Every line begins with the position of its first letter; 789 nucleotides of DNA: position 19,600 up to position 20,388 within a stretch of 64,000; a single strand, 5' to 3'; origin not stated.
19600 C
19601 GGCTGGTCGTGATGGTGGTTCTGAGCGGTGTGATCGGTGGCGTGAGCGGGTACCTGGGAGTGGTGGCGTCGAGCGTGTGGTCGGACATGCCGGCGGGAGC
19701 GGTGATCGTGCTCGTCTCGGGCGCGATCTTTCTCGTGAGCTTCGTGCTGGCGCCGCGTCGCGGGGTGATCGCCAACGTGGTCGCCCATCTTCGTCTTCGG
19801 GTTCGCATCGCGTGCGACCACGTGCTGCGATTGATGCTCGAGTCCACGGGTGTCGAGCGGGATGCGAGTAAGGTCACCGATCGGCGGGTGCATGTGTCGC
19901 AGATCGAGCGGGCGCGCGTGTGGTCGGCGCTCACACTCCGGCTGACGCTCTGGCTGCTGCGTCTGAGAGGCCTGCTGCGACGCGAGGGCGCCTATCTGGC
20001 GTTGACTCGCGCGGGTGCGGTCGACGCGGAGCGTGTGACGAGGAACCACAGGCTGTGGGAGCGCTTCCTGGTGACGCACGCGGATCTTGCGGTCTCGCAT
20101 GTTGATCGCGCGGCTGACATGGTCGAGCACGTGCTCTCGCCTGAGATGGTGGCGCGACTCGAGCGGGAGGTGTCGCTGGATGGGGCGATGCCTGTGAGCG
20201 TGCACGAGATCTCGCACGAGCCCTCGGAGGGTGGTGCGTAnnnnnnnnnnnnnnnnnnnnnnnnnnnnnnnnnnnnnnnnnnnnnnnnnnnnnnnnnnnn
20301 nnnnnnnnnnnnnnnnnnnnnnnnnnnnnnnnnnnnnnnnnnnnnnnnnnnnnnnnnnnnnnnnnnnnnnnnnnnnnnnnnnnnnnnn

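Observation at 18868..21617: Both permeases of the metal ABC transporter carry C-terminal DtxR-like repressor domains (double YtgC-YtgR-type fusion)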

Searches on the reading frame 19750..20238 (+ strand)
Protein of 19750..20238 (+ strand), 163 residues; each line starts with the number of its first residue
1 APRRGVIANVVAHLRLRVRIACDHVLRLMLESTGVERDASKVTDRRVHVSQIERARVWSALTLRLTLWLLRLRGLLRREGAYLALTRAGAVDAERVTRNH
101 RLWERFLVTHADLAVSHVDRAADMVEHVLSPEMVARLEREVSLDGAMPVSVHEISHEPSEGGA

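Call 27: search_solved_structures(query=A2, max_evalue=0.01, show_alignments=3)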
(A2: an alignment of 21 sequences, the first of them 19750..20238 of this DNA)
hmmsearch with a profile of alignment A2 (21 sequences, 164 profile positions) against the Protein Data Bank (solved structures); distinct sequences matched with E-value up to 0.01: 28.
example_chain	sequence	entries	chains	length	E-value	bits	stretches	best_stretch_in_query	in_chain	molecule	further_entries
5zr4_A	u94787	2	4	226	5.7e-15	58.8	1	41-152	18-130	Metal-dependent transcriptional regulator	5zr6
5cvi_A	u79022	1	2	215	5.1e-13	52.5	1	25-158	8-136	SloR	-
2qq9_A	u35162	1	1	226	6.7e-13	52.1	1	23-151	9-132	Diphtheria toxin repressor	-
2qqb_A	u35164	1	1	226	8.2e-13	51.8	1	23-151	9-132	Diphtheria toxin repressor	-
1ddn_A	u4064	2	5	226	9e-13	51.7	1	24-151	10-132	DIPHTHERIA TOX REPRESSOR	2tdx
2qqa_A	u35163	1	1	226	1.4e-12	51.1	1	26-151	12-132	Diphtheria toxin repressor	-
1xcv_A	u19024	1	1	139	6.6e-12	48.9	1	23-151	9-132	Diphtheria toxin repressor mutant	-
1f5t_A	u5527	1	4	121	1.1e-11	48.2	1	23-135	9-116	DIPHTHERIA TOXIN REPRESSOR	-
1g3s_A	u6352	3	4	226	1.2e-11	48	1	24-151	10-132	DIPHTHERIA TOXIN REPRESSOR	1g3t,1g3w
3hrs_A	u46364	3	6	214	1.3e-11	47.9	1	42-153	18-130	Metalloregulator ScaR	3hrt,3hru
1b1b_A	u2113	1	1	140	2.3e-11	47.1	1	25-151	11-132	PROTEIN (IRON DEPENDENT REGULATOR)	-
8pvt_A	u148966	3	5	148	2.8e-11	46.8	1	42-153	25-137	Iron dependent repressor, putative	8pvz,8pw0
2isy_A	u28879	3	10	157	3e-11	46.7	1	25-152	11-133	Iron-dependent repressor ideR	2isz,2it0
3glx_A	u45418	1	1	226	3.2e-11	46.6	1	24-151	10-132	Diphtheria toxin repressor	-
1bi0_A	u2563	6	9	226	3.6e-11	46.5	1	24-151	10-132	DIPHTHERIA TOXIN REPRESSOR | DIPHTHERIA TOX REPRESSOR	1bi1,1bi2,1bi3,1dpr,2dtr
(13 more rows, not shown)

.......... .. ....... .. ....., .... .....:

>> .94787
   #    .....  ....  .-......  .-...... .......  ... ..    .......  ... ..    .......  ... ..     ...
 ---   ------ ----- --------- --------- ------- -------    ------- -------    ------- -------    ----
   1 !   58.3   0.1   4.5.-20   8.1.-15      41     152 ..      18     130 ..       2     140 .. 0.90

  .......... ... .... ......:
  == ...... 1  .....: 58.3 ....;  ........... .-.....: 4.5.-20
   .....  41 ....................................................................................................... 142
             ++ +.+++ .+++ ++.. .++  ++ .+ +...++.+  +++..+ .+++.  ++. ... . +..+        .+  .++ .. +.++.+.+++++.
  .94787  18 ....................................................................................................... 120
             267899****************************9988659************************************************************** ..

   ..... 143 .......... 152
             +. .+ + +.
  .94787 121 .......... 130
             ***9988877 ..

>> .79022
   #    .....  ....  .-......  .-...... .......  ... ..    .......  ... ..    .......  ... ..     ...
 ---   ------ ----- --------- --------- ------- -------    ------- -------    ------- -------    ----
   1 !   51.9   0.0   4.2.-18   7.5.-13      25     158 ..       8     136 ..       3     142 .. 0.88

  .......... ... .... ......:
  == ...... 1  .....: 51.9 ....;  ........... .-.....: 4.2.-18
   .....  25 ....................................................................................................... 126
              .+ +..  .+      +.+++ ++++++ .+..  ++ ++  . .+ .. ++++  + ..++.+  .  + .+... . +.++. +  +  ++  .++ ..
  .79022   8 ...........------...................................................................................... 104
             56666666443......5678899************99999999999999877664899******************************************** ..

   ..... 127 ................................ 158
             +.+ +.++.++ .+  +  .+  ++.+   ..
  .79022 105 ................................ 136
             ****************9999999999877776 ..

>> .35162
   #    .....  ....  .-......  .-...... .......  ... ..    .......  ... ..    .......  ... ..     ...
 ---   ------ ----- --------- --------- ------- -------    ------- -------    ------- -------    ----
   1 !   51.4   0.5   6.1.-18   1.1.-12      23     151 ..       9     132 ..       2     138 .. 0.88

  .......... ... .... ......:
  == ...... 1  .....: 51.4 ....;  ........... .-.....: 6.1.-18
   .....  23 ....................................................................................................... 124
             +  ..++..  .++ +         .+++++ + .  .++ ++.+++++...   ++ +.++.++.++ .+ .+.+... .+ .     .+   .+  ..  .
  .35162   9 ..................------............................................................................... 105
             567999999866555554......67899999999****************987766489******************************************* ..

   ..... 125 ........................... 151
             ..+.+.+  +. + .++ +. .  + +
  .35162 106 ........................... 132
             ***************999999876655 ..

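Call 44: predict_structure(alignment_id=A2)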
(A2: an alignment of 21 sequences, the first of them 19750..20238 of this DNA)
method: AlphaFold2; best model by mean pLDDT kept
length: 163 residues; sequences in the alignment: 21
mean_pLDDT: 85.1   pTM: 0.76
mean pLDDT of the five models: 85.1, 84.2, 84.1, 83.3, 82.7
residues with pLDDT >= 90: 80; 70-90: 60; 50-70: 23; < 50: 0
segments of 3 or more residues with pLDDT < 50: none
pLDDT, mean of each block of 10 residues (from residue 1): 78 92 95 81 93 89 96 97 97 93 87 81 74 83 73 63 54
secondary structure, 60 per line:
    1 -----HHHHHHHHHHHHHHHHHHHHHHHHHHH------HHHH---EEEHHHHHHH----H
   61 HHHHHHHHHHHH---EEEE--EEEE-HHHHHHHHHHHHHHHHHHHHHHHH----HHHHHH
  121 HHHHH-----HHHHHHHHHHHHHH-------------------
elements in order: H6-32 H39-42 E46-48 H49-55 H60-72 E76-79 E82-85 H87-110 H115-125 H131-144

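Call 48: fold_search(model_id=the predicted structure, library=pdb)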
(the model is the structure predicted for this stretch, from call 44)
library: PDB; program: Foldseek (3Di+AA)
matches with E <= 10: 801; with E <= 0.001: 25
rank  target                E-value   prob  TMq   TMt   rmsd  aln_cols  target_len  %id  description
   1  7b23_B                1.6e-04  1.00  0.58  0.44   3.1       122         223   27  DtxR-like iron-dependent regulator IdeR complexed with cobalt and the SACE_2689 promoter DNA-binding sequence (released 2021-03-03)
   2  7b24_B                1.6e-04  1.00  0.57  0.43   4.9       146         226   27  DtxR-like iron-dependent regulator IdeR (P39G variant) complexed with cobalt and its consensus DNA-binding sequence (released 2021-03-03)
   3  7b25_B                1.8e-04  1.00  0.56  0.41   4.2       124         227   28  DtxR-like iron-dependent regulator IdeR (Q43A variant) complexed with cobalt and its consensus DNA-binding sequence (released 2021-03-03)
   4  1f5t_A                2.1e-04  1.00  0.59  0.77   3.1       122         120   28  DIPHTHERIA TOX REPRESSOR (C102D MUTANT) COMPLEXED WITH NICKEL AND DTXR CONSENSUS BINDING SEQUENCE (released 2000-09-25)
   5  7b25_A                2.5e-04  1.00  0.55  0.64   4.3       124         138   30  DtxR-like iron-dependent regulator IdeR (Q43A variant) complexed with cobalt and its consensus DNA-binding sequence (released 2021-03-03)
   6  7b1y_B                2.6e-04  1.00  0.58  0.43   3.1       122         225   27  DtxR-like iron-dependent regulator IdeR complexed with cobalt and its consensus DNA-binding sequence (released 2021-03-03)
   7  7b1v_B                2.9e-04  1.00  0.58  0.44   3.1       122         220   27  DtxR-like iron-dependent regulator IdeR complexed with cobalt (released 2021-03-03)
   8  7b20_B                2.9e-04  1.00  0.56  0.41   6.4       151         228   26  DtxR-like iron-dependent regulator IdeR complexed with iron and its consensus DNA-binding sequence (released 2021-03-03)
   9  2it0_C                3.5e-04  1.00  0.60  0.69   2.9       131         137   29  Crystal structure of a two-domain IdeR-DNA complex crystal form II (released 2007-02-13)
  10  1u8r_H                3.5e-04  1.00  0.55  0.42   5.1       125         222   28  Crystal Structure of an IdeR-DNA Complex Reveals a Conformational Change in Activated IdeR for Base-specific Interacti (released 2004-10-05)
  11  1g3t_A                3.7e-04  1.00  0.59  0.46   3.3       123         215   27  CYS102SER DTXR (released 2001-10-25)
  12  5cvi_B                3.7e-04  1.00  0.60  0.47   2.7       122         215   24  Structure of the manganese regulator SloR (released 2015-08-12)
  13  5cvi_A                3.7e-04  1.00  0.59  0.47   3.1       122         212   26  Structure of the manganese regulator SloR (released 2015-08-12)
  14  1fx7_B                4.1e-04  1.00  0.58  0.44   3.5       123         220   28  CRYSTAL STRUCTURE OF THE IRON-DEPENDENT REGULATOR (IDER) FROM MYCOBACTERIUM TUBERCULOSIS (released 2001-03-07)
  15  7b24_C                4.1e-04  1.00  0.57  0.43   3.6       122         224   28  DtxR-like iron-dependent regulator IdeR (P39G variant) complexed with cobalt and its consensus DNA-binding sequence (released 2021-03-03)
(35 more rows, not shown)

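Call 76: search_protein_families(library=pfam, alignment_id=A2, max_evalue=0.1)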
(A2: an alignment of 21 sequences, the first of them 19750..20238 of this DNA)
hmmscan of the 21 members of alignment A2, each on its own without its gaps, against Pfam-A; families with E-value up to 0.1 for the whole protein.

A. member 1, window:19750-20238:+ (163 aa): 1 family
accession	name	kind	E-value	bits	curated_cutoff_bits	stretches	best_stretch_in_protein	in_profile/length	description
PF02742.21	Fe_dep_repr_C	-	1.8e-13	50.7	27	1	86-139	1-54/70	Iron dependent repressor, metal binding and dimerisation domain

B. families by the number of members that match (of 21 scanned): 2 families
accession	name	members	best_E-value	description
PF02742.21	Fe_dep_repr_C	21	4.8e-15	Iron dependent repressor, metal binding and dimerisation domain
PF06969.22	HemN_C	1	0.066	HemN C-terminal domain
